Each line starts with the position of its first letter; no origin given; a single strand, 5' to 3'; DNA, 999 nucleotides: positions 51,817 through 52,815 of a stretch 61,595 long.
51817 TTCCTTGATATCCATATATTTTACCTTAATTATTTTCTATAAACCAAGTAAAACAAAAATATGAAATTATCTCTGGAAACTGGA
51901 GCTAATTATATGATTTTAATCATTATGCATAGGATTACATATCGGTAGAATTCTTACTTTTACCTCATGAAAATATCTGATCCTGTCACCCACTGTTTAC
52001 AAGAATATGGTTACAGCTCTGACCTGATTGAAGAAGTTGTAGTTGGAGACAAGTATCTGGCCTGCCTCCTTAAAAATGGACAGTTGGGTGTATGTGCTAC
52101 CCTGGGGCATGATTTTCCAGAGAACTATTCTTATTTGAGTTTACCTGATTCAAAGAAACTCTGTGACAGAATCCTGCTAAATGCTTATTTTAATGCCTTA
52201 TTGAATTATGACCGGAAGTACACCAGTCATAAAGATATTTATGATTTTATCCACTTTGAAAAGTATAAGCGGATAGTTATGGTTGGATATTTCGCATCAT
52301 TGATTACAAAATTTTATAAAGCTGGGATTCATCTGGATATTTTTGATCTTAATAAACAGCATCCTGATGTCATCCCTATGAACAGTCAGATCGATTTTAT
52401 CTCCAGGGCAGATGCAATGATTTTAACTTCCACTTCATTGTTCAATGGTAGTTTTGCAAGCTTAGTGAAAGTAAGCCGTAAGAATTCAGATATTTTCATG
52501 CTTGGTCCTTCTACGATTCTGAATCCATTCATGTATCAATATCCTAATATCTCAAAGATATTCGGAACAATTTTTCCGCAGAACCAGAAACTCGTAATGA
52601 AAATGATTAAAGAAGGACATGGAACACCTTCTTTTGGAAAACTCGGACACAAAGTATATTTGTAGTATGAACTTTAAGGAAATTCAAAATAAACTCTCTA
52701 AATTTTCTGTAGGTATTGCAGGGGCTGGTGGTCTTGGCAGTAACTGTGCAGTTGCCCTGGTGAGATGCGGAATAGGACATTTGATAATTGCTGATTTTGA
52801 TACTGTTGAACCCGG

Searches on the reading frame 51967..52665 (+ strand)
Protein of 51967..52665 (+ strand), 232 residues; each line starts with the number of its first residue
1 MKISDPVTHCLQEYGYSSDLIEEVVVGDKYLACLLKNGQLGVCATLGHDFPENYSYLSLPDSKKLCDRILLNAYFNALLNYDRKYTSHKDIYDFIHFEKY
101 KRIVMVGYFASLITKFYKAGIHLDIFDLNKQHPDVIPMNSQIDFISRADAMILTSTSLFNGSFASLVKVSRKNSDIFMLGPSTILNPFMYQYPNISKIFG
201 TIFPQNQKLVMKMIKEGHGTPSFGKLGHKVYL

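Call 3: search_protein_families(library=pfam, proteins=[window:51967-52665:+], max_evalue=0.1)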
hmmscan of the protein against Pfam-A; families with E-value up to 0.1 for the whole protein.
window:51967-52665:+ (232 aa): 2 families
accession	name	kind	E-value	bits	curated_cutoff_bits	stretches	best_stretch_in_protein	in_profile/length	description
PF04016.18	DUF364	-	1e-23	84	23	1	91-231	2-145/147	Putative heavy-metal chelation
PF13938.11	DUF4213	-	0.00017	22.3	23.5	1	17-55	9-43/75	Putative heavy-metal chelation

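Call 4: search_protein_families(library=ncbifam, proteins=[window:51967-52665:+], max_evalue=0.1)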
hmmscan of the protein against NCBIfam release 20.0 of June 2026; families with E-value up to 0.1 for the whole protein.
window:51967-52665:+ (232 aa): 1 family
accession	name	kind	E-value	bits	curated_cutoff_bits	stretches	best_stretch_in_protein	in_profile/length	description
NF003605.0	PRK05257.1-4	subfamily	0.042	12.2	666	1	101-138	336-372/545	malate:quinone oxidoreductase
